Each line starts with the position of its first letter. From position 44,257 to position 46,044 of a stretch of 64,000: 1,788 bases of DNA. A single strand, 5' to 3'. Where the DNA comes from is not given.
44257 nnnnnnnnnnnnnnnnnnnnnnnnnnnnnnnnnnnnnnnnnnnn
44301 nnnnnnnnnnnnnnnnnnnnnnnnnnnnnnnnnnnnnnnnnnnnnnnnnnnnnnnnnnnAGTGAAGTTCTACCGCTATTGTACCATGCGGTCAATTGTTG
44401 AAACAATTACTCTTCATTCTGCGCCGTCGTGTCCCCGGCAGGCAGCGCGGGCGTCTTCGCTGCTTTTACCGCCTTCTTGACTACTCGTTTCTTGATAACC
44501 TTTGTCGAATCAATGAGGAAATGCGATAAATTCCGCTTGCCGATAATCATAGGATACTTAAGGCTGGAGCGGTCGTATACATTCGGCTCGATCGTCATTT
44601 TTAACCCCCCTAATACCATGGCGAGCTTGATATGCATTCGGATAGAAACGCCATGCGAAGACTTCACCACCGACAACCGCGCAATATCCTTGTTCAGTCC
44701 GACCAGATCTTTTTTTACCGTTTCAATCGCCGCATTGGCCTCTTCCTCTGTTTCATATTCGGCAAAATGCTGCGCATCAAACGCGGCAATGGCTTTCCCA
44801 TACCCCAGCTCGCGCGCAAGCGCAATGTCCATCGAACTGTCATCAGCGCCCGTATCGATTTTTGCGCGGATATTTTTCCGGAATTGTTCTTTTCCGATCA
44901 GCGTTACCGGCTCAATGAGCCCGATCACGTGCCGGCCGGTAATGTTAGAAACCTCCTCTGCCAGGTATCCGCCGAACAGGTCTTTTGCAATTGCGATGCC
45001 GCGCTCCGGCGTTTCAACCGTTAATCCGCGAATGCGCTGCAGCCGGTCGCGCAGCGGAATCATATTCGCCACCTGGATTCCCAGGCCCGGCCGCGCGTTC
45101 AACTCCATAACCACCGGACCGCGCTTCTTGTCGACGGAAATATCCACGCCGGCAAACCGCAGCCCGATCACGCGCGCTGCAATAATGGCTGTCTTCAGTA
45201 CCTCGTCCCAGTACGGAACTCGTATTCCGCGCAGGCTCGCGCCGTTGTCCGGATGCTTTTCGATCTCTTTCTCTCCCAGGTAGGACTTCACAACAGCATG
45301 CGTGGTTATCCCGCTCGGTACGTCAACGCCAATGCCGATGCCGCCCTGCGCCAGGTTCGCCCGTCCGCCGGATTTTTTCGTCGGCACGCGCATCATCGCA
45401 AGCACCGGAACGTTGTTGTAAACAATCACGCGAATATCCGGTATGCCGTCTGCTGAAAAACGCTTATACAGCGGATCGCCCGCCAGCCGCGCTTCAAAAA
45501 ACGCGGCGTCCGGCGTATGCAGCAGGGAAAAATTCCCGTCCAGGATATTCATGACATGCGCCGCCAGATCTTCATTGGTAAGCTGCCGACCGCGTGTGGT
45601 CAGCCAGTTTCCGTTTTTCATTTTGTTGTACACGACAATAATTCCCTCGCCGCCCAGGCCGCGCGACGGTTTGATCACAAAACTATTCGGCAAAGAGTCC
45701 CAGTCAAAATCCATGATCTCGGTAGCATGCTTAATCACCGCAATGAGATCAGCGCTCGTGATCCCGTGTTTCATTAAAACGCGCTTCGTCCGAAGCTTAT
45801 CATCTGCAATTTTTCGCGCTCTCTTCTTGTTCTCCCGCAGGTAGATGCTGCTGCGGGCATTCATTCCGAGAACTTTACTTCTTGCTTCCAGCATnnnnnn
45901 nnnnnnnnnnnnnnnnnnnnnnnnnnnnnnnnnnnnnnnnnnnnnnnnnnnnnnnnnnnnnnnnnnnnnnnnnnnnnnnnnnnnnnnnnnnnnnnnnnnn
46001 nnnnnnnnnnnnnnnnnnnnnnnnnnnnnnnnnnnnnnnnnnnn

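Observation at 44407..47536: Two-gene ATP-grasp::DTGA-retropepsin plus PKD/7-TM module inserted between ruvC and ruvA: a variant of a predicted but uncharacterised peptide ligase-peptidase-7TM system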

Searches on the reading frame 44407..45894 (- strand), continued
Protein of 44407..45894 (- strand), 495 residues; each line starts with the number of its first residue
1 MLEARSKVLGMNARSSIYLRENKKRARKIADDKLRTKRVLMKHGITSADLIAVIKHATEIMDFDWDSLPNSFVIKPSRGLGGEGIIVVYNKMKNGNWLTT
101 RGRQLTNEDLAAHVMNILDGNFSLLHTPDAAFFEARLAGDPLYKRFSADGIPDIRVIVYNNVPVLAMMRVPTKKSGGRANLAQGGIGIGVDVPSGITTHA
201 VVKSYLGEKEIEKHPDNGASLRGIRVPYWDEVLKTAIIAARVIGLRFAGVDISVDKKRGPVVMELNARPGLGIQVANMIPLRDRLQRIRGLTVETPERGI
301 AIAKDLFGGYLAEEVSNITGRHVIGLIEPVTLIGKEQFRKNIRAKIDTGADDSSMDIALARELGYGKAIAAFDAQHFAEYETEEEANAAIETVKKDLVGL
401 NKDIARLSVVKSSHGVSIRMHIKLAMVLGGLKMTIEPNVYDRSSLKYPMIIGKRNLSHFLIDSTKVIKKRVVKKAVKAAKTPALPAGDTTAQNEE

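Call 65: search_protein_families(library=padloc, proteins=[window:44407-45894:-], max_evalue=0.01)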
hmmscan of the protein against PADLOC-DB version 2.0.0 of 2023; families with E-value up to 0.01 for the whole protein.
window:44407-45894:- (495 aa): 0 families

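Call 72: search_protein_families(library=pfam, proteins=[L016:10511-11866:+, L006:6733-8595:+, L052:9362-10402:+, L010:10399-10875:+, L031:9476-10108:+, L032:10338-11801:+, L011:10211-11425:+, L049:4757-5713:+, L034:7187-9754:+], max_evalue=0.001)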
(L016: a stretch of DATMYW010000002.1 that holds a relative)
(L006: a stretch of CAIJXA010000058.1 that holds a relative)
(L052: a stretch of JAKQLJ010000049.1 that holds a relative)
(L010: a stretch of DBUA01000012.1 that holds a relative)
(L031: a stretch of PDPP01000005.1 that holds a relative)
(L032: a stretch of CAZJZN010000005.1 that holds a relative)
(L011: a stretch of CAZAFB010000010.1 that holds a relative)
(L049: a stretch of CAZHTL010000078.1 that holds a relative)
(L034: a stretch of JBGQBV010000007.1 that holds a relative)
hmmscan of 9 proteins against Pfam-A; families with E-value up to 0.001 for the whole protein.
L016:10511-11866:+ (451 aa): 1 family
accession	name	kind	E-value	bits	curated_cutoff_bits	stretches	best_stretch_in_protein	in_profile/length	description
PF08014.17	MATCAP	-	2.6e-14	53.4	27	2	373-431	259-320/365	Microtubule-associated tyrosine carboxypeptidase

L006:6733-8595:+ (620 aa): 0 families

L052:9362-10402:+ (346 aa): 5 families
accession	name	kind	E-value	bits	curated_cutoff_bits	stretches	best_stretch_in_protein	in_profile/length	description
PF00534.26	Glycos_transf_1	-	5.2e-21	75.4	26.4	1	169-324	12-168/172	Glycosyl transferases group 1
PF13692.12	Glyco_trans_1_4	-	1.3e-15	58.3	27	1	173-305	2-135/142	Glycosyl transferases group 1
PF13439.12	Glyco_transf_4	-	3.5e-10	40.6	28.5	1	20-124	2-107/170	Glycosyltransferase Family 4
PF20706.3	GT4-conflict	-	2.5e-07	30.5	26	1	175-287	200-320/385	Family 4 Glycosyltransferase in conflict systems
PF13579.12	Glyco_trans_4_4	-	2.3e-06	28.5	29.7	1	20-122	1-103/158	Glycosyl transferase 4-like domain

L010:10399-10875:+ (158 aa): 5 families
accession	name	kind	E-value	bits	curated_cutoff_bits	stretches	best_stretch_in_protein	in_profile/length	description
PF00583.31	Acetyltransf_1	-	6.1e-13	49.5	20.7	1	47-136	27-116/116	Acetyltransferase (GNAT) family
PF13508.13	Acetyltransf_7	-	2.1e-11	44.5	27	1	56-137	6-83/84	Acetyltransferase (GNAT) domain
PF13673.13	Acetyltransf_10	-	3.3e-10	40.5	23.6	1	56-154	34-124/128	Acetyltransferase (GNAT) domain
PF08445.16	FR47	-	6.4e-05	23.3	22.1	1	82-140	24-81/86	FR47-like protein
PF14542.12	Acetyltransf_CG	-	0.00039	20.9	30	1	79-110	24-55/80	GCN5-related N-acetyl-transferase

L031:9476-10108:+ (210 aa): 1 family
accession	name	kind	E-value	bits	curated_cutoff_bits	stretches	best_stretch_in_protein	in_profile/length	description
PF04794.17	YdjC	-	4e-38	132.2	29.7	2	65-198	97-264/266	YdjC-like protein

L032:10338-11801:+ (487 aa): 2 families
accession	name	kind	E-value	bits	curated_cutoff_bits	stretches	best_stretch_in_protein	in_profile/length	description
PF02655.19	ATP-grasp_3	-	4.4e-08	33.8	23.2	1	141-332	2-160/160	ATP-grasp domain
PF02222.28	ATP-grasp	-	0.00065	19.8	27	0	149-328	2-162/179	ATP-grasp domain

L011:10211-11425:+ (404 aa): 3 families
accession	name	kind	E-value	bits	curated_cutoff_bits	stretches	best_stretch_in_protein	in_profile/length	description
PF02875.26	Mur_ligase_C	-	4.6e-14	53.8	28.4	1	254-389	1-125/127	Mur ligase, glutamate ligase domain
PF08245.18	Mur_ligase_M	-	1.4e-11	45.2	24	1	12-159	1-134/200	Mur ligase middle domain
PF01656.29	CbiA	-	0.0008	19.8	25.4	0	9-145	3-54/125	CobQ/CobB/MinD/ParA nucleotide binding domain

L049:4757-5713:+ (318 aa): 5 families
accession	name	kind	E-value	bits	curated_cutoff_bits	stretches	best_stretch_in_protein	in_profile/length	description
PF08443.16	RimK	-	1.9e-15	57.4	21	1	129-292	19-170/188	RimK-like ATP-grasp domain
PF14397.11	ATPgrasp_ST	-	2.9e-10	40.2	31.4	0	106-235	21-171/278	Sugar-transfer associated ATP-grasp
PF03133.20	TTL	-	1.5e-09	38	20.1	1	125-190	42-107/292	Tubulin-tyrosine ligase family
PF14398.11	ATPgrasp_YheCD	-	2.6e-08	33.9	26.8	1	171-303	96-243/255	YheC/D like ATP-grasp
PF02955.21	GSH-S_ATP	-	1e-07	32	23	1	122-239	6-121/175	Prokaryotic glutathione synthetase, ATP-grasp domain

L034:7187-9754:+ (855 aa): 3 families
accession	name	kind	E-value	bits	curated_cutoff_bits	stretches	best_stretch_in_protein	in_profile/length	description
PF00912.28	Transgly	-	5.3e-61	205.6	27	1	79-252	5-177/178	Transglycosylase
PF00905.27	Transpeptidase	-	7.4e-20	71.8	22.1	1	343-637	2-298/299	Penicillin binding protein transpeptidase domain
PF17957.7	Big_7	-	1e-05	26.5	24.1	1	784-837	15-70/70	Bacterial Ig domain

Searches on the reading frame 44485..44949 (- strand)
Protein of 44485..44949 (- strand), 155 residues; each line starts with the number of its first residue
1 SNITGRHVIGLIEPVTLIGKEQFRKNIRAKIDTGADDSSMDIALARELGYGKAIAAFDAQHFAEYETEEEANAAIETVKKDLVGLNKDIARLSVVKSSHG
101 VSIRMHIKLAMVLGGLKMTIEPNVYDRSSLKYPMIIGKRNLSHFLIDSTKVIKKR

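Call 70: search_protein_representatives(protein=window:44485-44949:-)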
Query: 155 residues. Proteins with E-value up to 0.001 (for the whole library): 373; up to 1e-10: 59; up to 1e-30: 0. The best 150 are listed.
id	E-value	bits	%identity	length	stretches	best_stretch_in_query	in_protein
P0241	1.4e-26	109.4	47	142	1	27-151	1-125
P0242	1.9e-25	105.7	41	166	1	2-149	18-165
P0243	8.1e-25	103.7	44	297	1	4-150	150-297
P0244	8.4e-25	103.7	39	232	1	3-150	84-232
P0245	1.4e-23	99.7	40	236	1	2-149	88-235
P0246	4.9e-22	94.7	39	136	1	16-150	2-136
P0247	1.4e-21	93.2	39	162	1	2-147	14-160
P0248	2.3e-20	89.3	36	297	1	2-152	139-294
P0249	3.6e-20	88.7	39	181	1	5-146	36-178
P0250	1.6e-19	86.5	40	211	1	2-151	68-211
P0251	3.2e-18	82.3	38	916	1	2-150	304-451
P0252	4.2e-18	82.0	45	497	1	26-153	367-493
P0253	1.2e-17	80.5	38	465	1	4-150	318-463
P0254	2.4e-17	79.5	39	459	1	3-150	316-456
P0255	3.6e-17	78.9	41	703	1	24-151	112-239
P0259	1.6e-16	76.8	35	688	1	2-150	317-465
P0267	1.3e-15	73.9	35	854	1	4-152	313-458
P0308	6.3e-10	55.5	34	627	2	41-142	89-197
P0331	1.4e-08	51.2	32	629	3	29-148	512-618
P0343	3.2e-08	50.0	30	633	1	6-151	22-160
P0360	1.0e-07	48.3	36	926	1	8-151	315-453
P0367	3.0e-07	46.8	38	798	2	97-151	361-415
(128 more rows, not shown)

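Call 71: search_protein_families(library=pfam, proteins=[P0251, P0267, P0360, P0259, P0255, P0308, P0331, P0343, P0367], max_evalue=0.001)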
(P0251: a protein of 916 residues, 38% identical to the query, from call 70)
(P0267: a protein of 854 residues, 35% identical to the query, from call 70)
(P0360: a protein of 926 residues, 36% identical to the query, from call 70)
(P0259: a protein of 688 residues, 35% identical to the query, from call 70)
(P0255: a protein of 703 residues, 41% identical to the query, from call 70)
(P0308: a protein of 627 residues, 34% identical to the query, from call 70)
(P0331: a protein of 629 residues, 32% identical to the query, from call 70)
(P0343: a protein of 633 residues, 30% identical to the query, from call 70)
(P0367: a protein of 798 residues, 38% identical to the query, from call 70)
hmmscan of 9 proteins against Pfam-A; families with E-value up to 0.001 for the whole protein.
P0251 (916 aa): 7 families
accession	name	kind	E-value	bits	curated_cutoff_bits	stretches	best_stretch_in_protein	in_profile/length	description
PF14397.11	ATPgrasp_ST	-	5.8e-73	245.9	31.4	1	4-276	2-277/278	Sugar-transfer associated ATP-grasp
PF08014.17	MATCAP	-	7.4e-12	45.3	27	1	542-869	7-303/365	Microtubule-associated tyrosine carboxypeptidase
PF05618.17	Zn_protease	-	1.7e-09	38.1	27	1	310-453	1-133/138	Putative ATP-dependent zinc protease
PF02655.19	ATP-grasp_3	-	3.6e-09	37.3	23.2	1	21-87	1-58/160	ATP-grasp domain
PF08443.16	RimK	-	2.3e-08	34.3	21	1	220-259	132-170/188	RimK-like ATP-grasp domain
PF02955.21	GSH-S_ATP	-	0.00017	21.5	23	0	140-183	83-124/175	Prokaryotic glutathione synthetase, ATP-grasp domain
PF14398.11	ATPgrasp_YheCD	-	0.00065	19.5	26.8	0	227-260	198-231/255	YheC/D like ATP-grasp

P0267 (854 aa): 3 families
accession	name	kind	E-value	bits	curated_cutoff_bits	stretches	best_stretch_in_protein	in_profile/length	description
PF14397.11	ATPgrasp_ST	-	1.4e-72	244.7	31.4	1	12-282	2-276/278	Sugar-transfer associated ATP-grasp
PF02655.19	ATP-grasp_3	-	9.6e-10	39.2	23.2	1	30-92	2-55/160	ATP-grasp domain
PF05618.17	Zn_protease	-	2.6e-07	31.1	27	1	317-455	1-130/138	Putative ATP-dependent zinc protease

P0360 (926 aa): 8 families
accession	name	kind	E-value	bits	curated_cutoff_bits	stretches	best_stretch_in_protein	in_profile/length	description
PF14397.11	ATPgrasp_ST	-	4.7e-73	246.2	31.4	1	12-284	2-278/278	Sugar-transfer associated ATP-grasp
PF02655.19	ATP-grasp_3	-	5.6e-17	62.7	23.2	2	591-773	2-159/160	ATP-grasp domain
PF08443.16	RimK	-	9.9e-10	38.8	21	0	224-268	129-172/188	RimK-like ATP-grasp domain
PF02222.28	ATP-grasp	-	3e-09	37.2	27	1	599-770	2-162/179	ATP-grasp domain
PF05618.17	Zn_protease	-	5.2e-09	36.6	27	1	327-453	11-132/138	Putative ATP-dependent zinc protease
PF02786.22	CPSase_L_D2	-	1.4e-07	31.7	19.8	1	592-672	1-91/211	Carbamoyl-phosphate synthase L chain, ATP binding domain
PF14398.11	ATPgrasp_YheCD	-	6.4e-07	29.3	26.8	0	723-770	179-226/255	YheC/D like ATP-grasp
PF02955.21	GSH-S_ATP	-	0.00058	19.8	23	0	151-191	85-125/175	Prokaryotic glutathione synthetase, ATP-grasp domain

P0259 (688 aa): 6 families
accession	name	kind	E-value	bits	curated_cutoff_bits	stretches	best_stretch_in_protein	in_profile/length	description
PF14397.11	ATPgrasp_ST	-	4.1e-66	223.5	31.4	1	20-289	5-277/278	Sugar-transfer associated ATP-grasp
PF04794.17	YdjC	-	2.1e-36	126.6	29.7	2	540-674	97-265/266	YdjC-like protein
PF02655.19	ATP-grasp_3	-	4.6e-10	40.3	23.2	1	34-98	1-56/160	ATP-grasp domain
PF08443.16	RimK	-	5.7e-09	36.3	21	0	231-272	130-170/188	RimK-like ATP-grasp domain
PF05618.17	Zn_protease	-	1.2e-06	28.9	27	1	398-456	60-121/138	Putative ATP-dependent zinc protease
PF14398.11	ATPgrasp_YheCD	-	0.0001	22.1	26.8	0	237-273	196-231/255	YheC/D like ATP-grasp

P0255 (703 aa): 1 family
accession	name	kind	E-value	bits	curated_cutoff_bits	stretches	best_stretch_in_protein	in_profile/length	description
PF05618.17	Zn_protease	-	5.9e-10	39.6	27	1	105-239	5-132/138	Putative ATP-dependent zinc protease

P0308 (627 aa): 3 families
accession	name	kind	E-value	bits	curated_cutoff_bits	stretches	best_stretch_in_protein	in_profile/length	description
PF05618.17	Zn_protease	-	3.3e-59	199.2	27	3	497-623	3-134/138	Putative ATP-dependent zinc protease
PF13975.11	gag-asp_proteas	-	1.6e-05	25.8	28.2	0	51-75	4-28/92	gag-polyprotein putative aspartyl protease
PF13650.11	Asp_protease_2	-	0.00025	22.1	24.3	0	51-75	4-28/90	Aspartyl protease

P0331 (629 aa): 1 family
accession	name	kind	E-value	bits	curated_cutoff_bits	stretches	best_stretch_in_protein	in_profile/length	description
PF05618.17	Zn_protease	-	3.1e-54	183.1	27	2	501-625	6-135/138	Putative ATP-dependent zinc protease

P0343 (633 aa): 4 families
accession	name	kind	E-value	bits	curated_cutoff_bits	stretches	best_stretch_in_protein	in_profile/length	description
PF02655.19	ATP-grasp_3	-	7.8e-10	39.5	23.2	1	314-480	10-159/160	ATP-grasp domain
PF05618.17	Zn_protease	-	7.5e-09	36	27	1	36-158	10-130/138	Putative ATP-dependent zinc protease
PF02786.22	CPSase_L_D2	-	8.7e-07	29.1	19.8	0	299-368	1-72/211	Carbamoyl-phosphate synthase L chain, ATP binding domain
PF02222.28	ATP-grasp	-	1.5e-06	28.4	27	1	307-477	3-162/179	ATP-grasp domain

P0367 (798 aa): 8 families
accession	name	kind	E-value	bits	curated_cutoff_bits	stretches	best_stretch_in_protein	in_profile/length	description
PF14397.11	ATPgrasp_ST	-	9.5e-55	186.2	31.4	1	9-275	3-277/278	Sugar-transfer associated ATP-grasp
PF08014.17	MATCAP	-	9.4e-41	140.4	27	1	455-786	1-333/365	Microtubule-associated tyrosine carboxypeptidase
PF08443.16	RimK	-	7.3e-08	32.7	21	1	216-260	129-172/188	RimK-like ATP-grasp domain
PF14398.11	ATPgrasp_YheCD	-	1.4e-05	24.9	26.8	0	227-263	199-235/255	YheC/D like ATP-grasp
PF02655.19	ATP-grasp_3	-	1.5e-05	25.6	23.2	0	225-254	126-156/160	ATP-grasp domain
PF03133.20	TTL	-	2.3e-05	24.2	20.1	0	234-270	238-274/292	Tubulin-tyrosine ligase family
PF13650.11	Asp_protease_2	-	4.2e-05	24.6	24.3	1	325-401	8-87/90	Aspartyl protease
PF05618.17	Zn_protease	-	0.00016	22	27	0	356-413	79-130/138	Putative ATP-dependent zinc protease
